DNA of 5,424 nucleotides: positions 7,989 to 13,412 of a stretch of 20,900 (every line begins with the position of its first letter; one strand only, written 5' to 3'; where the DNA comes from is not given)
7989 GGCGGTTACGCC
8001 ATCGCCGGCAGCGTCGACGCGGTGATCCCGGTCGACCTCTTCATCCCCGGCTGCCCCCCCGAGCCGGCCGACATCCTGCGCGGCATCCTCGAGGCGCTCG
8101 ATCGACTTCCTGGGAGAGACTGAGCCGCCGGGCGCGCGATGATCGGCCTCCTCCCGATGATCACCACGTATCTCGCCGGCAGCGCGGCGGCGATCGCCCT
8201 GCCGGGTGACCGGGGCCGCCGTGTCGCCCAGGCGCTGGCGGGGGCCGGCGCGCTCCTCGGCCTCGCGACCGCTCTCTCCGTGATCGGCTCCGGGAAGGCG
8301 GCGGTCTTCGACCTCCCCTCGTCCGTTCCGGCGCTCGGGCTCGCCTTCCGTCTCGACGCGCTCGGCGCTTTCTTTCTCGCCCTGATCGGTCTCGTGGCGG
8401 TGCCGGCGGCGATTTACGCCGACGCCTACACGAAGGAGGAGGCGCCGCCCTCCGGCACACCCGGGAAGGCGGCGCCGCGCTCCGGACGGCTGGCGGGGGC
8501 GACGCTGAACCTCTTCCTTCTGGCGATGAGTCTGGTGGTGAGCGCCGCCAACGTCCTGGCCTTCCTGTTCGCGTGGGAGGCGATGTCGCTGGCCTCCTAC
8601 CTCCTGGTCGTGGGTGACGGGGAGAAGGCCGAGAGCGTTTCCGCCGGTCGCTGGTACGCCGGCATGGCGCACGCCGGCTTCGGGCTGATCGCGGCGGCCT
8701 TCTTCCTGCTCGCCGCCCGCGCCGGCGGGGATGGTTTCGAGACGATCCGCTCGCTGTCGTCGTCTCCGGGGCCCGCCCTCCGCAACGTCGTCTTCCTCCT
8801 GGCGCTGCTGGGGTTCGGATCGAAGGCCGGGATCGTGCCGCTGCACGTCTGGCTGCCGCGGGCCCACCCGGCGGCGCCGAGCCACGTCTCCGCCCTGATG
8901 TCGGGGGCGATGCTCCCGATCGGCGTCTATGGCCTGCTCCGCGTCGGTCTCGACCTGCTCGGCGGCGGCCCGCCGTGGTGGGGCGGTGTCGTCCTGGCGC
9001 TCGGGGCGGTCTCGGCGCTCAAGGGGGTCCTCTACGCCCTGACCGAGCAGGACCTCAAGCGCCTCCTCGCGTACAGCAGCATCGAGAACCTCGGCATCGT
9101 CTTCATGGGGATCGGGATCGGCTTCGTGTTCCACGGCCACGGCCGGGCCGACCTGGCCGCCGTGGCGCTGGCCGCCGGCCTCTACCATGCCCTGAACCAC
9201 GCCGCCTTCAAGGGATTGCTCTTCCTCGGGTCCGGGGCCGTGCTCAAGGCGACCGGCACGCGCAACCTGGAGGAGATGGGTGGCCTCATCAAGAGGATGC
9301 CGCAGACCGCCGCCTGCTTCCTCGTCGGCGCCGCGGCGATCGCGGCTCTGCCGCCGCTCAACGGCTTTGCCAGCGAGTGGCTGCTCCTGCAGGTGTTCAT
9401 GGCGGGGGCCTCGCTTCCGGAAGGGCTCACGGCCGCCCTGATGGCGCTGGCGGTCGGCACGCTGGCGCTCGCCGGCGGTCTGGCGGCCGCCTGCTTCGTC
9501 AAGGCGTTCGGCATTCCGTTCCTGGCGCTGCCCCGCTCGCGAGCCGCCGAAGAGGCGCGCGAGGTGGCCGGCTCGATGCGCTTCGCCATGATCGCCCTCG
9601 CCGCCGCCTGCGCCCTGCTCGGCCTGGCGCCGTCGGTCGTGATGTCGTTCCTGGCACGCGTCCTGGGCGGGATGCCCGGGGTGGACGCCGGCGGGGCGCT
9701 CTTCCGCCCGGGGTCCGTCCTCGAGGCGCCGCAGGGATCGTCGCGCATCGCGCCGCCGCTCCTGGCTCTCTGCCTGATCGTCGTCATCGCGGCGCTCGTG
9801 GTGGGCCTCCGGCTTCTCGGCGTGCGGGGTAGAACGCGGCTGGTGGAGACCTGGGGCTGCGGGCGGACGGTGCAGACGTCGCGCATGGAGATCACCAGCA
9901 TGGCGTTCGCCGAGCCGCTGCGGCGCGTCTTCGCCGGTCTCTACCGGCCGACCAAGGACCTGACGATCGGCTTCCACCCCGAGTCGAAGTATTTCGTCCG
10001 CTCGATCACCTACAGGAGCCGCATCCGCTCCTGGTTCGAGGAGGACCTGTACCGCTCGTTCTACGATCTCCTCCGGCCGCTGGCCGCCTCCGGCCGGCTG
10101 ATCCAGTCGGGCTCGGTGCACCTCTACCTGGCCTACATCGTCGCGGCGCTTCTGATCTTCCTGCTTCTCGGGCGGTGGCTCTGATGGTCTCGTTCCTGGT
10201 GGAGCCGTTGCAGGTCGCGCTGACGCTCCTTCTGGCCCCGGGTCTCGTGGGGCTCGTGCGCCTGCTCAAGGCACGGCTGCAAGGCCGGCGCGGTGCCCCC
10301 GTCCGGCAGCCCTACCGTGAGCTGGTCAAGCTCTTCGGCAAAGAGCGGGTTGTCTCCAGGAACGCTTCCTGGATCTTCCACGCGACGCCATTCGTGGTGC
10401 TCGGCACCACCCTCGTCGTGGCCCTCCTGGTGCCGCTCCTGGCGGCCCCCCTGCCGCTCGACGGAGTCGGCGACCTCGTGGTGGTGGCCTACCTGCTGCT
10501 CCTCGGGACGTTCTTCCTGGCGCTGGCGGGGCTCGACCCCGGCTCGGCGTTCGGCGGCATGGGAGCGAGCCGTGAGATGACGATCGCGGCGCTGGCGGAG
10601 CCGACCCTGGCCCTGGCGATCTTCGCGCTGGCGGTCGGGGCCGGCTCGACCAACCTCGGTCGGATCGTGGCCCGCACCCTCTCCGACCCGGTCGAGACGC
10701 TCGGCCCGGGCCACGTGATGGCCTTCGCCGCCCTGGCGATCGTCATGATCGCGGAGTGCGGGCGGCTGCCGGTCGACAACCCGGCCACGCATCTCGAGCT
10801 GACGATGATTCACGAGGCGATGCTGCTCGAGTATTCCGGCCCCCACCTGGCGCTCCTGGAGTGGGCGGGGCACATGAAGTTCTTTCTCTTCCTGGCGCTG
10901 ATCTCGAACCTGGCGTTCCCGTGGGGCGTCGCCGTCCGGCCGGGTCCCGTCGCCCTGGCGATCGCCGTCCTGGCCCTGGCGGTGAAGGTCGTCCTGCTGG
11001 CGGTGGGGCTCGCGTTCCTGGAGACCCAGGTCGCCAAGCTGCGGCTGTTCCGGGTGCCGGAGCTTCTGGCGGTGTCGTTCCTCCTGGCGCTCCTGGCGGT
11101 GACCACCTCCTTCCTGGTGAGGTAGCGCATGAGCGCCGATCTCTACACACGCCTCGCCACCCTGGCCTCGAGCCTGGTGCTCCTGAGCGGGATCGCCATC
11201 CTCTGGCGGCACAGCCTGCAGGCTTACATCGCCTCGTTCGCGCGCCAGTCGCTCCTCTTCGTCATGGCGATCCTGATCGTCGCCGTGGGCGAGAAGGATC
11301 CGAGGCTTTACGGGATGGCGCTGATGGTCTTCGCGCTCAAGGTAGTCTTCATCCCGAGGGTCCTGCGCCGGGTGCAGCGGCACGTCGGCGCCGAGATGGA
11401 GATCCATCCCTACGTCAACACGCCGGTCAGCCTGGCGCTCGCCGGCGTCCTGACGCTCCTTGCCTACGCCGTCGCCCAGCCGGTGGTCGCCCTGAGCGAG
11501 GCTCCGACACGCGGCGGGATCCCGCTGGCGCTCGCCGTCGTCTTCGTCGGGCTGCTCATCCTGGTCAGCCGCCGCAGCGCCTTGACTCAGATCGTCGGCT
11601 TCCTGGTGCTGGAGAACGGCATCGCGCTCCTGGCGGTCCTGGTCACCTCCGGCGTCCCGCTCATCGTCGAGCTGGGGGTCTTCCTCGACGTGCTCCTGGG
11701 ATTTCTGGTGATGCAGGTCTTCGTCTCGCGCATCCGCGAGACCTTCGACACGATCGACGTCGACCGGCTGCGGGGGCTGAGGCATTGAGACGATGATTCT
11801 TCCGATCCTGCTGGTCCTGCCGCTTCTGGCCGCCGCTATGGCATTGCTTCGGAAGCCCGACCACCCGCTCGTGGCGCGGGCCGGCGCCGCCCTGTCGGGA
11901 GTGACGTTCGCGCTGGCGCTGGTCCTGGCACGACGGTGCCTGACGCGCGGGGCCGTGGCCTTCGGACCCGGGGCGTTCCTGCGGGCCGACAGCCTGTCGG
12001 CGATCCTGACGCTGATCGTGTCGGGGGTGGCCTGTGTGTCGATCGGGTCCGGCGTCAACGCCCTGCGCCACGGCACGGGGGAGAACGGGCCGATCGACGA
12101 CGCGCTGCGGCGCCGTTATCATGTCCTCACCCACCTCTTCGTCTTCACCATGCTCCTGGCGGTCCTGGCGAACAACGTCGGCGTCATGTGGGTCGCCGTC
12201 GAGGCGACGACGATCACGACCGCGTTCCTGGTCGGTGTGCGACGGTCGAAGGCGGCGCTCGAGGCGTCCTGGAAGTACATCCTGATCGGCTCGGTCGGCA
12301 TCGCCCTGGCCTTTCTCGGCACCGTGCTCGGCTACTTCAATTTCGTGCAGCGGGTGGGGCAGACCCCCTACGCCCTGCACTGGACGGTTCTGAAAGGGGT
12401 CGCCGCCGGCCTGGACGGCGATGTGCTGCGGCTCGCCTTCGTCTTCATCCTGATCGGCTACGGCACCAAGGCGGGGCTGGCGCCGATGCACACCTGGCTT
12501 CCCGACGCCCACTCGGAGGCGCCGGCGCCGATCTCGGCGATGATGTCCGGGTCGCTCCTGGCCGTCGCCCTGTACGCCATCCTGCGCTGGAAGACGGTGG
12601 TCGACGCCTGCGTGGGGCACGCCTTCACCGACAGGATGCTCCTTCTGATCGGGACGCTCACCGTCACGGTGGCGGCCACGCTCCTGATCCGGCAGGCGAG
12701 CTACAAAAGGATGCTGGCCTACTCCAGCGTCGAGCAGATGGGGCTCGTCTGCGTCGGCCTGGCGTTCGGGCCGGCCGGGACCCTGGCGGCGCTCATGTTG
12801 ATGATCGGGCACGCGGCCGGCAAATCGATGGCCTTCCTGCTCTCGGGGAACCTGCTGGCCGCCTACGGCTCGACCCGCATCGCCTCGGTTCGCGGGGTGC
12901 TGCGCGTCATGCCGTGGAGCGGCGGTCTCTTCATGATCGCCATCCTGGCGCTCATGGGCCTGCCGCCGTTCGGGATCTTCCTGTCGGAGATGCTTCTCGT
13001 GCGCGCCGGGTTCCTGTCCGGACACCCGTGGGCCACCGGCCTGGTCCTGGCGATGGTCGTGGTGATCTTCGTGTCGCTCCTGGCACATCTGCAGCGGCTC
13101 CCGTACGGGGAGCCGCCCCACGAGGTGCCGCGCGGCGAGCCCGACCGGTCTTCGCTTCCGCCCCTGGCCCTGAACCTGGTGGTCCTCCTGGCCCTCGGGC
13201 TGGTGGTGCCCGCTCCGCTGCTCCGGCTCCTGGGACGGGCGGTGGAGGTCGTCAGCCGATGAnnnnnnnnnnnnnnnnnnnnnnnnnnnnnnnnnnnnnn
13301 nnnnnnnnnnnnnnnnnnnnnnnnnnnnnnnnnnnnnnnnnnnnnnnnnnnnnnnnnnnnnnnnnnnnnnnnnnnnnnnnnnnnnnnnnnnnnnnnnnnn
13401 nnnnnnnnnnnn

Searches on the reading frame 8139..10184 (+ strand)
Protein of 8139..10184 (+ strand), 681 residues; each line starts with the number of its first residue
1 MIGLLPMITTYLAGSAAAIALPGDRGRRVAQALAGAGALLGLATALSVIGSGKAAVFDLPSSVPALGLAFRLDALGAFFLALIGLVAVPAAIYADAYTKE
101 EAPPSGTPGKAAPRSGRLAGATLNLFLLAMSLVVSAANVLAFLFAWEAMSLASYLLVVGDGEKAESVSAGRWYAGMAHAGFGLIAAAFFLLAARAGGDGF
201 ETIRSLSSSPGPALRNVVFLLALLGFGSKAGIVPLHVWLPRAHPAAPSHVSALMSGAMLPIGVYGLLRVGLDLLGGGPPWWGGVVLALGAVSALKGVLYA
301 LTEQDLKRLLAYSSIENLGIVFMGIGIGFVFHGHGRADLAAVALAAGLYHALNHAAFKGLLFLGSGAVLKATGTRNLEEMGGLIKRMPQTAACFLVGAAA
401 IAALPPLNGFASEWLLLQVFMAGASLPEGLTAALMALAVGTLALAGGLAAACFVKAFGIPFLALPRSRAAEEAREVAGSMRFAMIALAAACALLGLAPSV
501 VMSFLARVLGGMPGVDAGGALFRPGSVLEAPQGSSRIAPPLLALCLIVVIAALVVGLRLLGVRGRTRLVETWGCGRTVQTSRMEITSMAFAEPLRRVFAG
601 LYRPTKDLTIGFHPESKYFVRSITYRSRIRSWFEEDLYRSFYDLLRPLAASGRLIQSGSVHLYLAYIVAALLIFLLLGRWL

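Call 4: search_protein_families(library=pfam, proteins=[window:8139-10184:+])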
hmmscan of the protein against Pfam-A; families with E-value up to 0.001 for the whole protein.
window:8139-10184:+ (681 aa): 1 family
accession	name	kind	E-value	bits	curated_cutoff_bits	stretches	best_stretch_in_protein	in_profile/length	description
PF00361.26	Proton_antipo_M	-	1.5e-52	179.1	21.5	1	136-423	1-278/294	NADH:quinone oxidoreductase/Mrp antiporter, TM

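Call 5: search_protein_families(library=ncbifam, proteins=[window:8139-10184:+])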
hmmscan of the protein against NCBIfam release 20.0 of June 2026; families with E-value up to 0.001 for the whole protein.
window:8139-10184:+ (681 aa): 73 families (the best 25 are shown)
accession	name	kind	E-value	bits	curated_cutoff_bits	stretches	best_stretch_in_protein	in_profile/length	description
NF005086.0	PRK06521.1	equivalog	4.1e-201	669.9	667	1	6-676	10-665/669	hydrogenase 4 subunit B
NF006418.0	PRK08667.1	equivalog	2.1e-150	502.3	794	2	5-504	7-492/644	hydrogenase membrane subunit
NF005958.0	PRK08042.1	equivalog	4.3e-77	260.3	727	1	29-604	30-566/608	formate hydrogenlyase subunit 3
NF006240.0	PRK08376.1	subfamily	9.9e-65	219.4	662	1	66-504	82-498/521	putative monovalent cation/H+ antiporter subunit D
NF006419.0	PRK08668.1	equivalog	4.8e-64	217.2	617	1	27-599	22-562/613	NADH dehydrogenase subunit M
NF009310.0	PRK12668.1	equivalog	1.2e-52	179.6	564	1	132-505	109-441/584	Na(+)/H(+) antiporter subunit D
NF005097.0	PRK06525.1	equivalog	1e-51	176.2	430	1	12-489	13-466/480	hydrogenase 4 subunit D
NF005044.0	PRK06458.1-4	equivalog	3.2e-50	171.5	610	1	22-444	27-433/531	hydrogenase 4 subunit F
TIGR01972.1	NDH_I_M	subfamily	2.3e-49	168.4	263.8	1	12-505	9-475/486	NADH-quinone oxidoreductase subunit M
NF009288.0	PRK12648.1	equivalog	9.7e-49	166.2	1104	1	7-503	6-476/954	monovalent cation/H+ antiporter subunit A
TIGR00940.1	2a6301s01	subfamily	2.4e-48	165.1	920.45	1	44-503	44-494/793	monovalent cation:proton antiporter subunit A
NF005046.0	PRK06459.1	equivalog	3.4e-47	161.4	460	1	116-676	73-582/587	hydrogenase 4 subunit B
NF009286.0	PRK12646.1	equivalog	1.6e-45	155.9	1063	1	66-440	70-436/800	DUF4040 family protein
NF005041.0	PRK06458.1-1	equivalog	2.3e-45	155.6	951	1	61-452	61-441/526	hydrogenase 4 subunit F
NF005141.0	PRK06590.1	equivalog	4.4e-45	154.7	556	1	5-522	11-477/615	NADH-quinone oxidoreductase subunit L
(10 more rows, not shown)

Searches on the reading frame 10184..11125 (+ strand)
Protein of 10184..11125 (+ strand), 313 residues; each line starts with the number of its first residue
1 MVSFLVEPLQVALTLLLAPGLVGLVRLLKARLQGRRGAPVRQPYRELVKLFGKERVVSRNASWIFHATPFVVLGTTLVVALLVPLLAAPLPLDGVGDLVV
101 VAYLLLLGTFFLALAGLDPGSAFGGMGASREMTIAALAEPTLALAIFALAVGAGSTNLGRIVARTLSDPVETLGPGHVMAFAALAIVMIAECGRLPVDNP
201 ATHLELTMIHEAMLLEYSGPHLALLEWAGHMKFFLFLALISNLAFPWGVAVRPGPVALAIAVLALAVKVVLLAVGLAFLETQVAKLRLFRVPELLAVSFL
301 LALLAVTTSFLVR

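Call 4: search_protein_families(library=pfam, proteins=[window:10184-11125:+])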
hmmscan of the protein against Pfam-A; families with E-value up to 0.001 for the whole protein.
window:10184-11125:+ (313 aa): 1 family
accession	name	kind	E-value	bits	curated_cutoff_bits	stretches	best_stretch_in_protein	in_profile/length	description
PF00146.26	NADHdh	-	7.2e-40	137.6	27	1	12-305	9-292/298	NADH dehydrogenase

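Call 5: search_protein_families(library=ncbifam, proteins=[window:10184-11125:+])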
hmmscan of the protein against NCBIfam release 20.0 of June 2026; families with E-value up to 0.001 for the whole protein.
window:10184-11125:+ (313 aa): 3 families
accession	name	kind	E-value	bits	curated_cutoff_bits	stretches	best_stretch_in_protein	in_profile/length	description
NF004741.0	PRK06076.1-2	equivalog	1.1e-16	61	305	1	42-310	68-330/337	NADH-quinone oxidoreductase subunit NuoH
NF004740.0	PRK06076.1-1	equivalog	4.5e-10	39.6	399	1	44-273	61-286/325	NADH-quinone oxidoreductase subunit NuoH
NF004742.0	PRK06076.1-3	equivalog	2.8e-07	30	531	1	37-285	63-319/356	NADH-quinone oxidoreductase subunit NuoH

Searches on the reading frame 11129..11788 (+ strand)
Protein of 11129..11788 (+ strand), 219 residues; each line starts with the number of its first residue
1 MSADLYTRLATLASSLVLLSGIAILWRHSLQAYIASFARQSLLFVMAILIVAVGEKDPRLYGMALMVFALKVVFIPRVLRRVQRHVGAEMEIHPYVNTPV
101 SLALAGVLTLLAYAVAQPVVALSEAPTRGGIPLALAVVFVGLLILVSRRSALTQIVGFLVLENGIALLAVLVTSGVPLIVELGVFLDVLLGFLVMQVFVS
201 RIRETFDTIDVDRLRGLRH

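Call 4: search_protein_families(library=pfam, proteins=[window:11129-11788:+])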
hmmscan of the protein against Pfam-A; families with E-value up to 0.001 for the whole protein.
window:11129-11788:+ (219 aa): 0 families

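Call 5: search_protein_families(library=ncbifam, proteins=[window:11129-11788:+])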
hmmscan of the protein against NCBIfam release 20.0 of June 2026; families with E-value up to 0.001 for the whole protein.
window:11129-11788:+ (219 aa): 1 family
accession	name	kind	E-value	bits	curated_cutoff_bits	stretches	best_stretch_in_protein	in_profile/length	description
NF008556.0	PRK11492.1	equivalog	1e-28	100.7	136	1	11-218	9-215/216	hydrogenase 4 membrane subunit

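Call 52: search_solved_structures(query=window:11129-11788:+, max_evalue=1)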
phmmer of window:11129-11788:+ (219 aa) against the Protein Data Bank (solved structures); distinct sequences matched with E-value up to 1: 0.

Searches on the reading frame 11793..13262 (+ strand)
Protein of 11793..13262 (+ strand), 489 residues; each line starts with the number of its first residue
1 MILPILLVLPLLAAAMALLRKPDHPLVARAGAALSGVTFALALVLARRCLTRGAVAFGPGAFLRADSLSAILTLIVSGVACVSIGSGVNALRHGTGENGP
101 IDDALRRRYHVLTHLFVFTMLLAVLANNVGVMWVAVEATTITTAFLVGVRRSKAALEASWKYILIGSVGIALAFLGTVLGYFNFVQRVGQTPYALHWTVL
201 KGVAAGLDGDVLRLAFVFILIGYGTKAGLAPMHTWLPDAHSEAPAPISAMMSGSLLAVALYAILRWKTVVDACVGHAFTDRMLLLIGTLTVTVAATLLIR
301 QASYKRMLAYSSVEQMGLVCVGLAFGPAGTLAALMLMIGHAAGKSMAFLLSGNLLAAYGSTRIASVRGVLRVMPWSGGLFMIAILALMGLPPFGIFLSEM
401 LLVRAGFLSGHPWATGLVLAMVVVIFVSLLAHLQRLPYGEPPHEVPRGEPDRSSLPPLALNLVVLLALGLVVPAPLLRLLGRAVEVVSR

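Call 4: search_protein_families(library=pfam, proteins=[window:11793-13262:+])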
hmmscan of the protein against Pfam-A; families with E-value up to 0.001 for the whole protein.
window:11793-13262:+ (489 aa): 1 family
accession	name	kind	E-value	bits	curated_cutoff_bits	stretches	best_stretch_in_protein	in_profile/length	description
PF00361.26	Proton_antipo_M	-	3.5e-46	158.2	21.5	1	126-419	1-289/294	NADH:quinone oxidoreductase/Mrp antiporter, TM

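Call 5: search_protein_families(library=ncbifam, proteins=[window:11793-13262:+])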
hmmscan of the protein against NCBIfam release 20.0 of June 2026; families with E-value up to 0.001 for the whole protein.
window:11793-13262:+ (489 aa): 74 families (the best 25 are shown)
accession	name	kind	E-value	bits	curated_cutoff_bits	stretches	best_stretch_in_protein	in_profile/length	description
NF005044.0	PRK06458.1-4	equivalog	4.1e-131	438.4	610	1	3-487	7-494/531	hydrogenase 4 subunit F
NF005045.0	PRK06458.1-5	equivalog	1.8e-112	376.8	543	1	2-486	3-481/484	hydrogenase 4 subunit F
NF005043.0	PRK06458.1-3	equivalog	6.2e-101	338.7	533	1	5-480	11-475/483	hydrogenase 4 subunit F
NF005041.0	PRK06458.1-1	equivalog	9.1e-100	335.1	951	1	5-487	9-494/526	hydrogenase 4 subunit F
NF005042.0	PRK06458.1-2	equivalog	3.6e-73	247.2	437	1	105-445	89-410/439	hydrogenase 4 subunit F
NF006427.0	PRK08676.1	equivalog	5.1e-62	210.3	511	1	97-484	93-480/486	hydrogenase membrane subunit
NF006241.0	PRK08377.1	equivalog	3.3e-49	168.2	645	1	65-442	76-436/494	NADH dehydrogenase subunit N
NF005086.0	PRK06521.1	equivalog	1.8e-47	162.2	667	1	28-431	37-437/669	hydrogenase 4 subunit B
TIGR01972.1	NDH_I_M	subfamily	5.7e-46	157.2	263.8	1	5-486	3-481/486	NADH-quinone oxidoreductase subunit M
NF005097.0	PRK06525.1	equivalog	1.9e-42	145.6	430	1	8-473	10-472/480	hydrogenase 4 subunit D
NF006418.0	PRK08667.1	equivalog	2.1e-40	138.9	794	1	30-431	39-431/644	hydrogenase membrane subunit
TIGR01770.1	NDH_I_N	subfamily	7e-39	134.1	332.6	1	25-424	32-419/472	NADH-quinone oxidoreductase subunit NuoN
NF005818.0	PRK07691.1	equivalog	1.9e-38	132.7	586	1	5-471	8-468/496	Na+/H+ antiporter subunit D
NF006419.0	PRK08668.1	equivalog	3.1e-36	125.3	617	1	3-445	4-439/613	NADH dehydrogenase subunit M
NF009305.0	PRK12662.1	equivalog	6.2e-36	124.2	700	1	3-423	5-422/492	putative monovalent cation/H+ antiporter subunit D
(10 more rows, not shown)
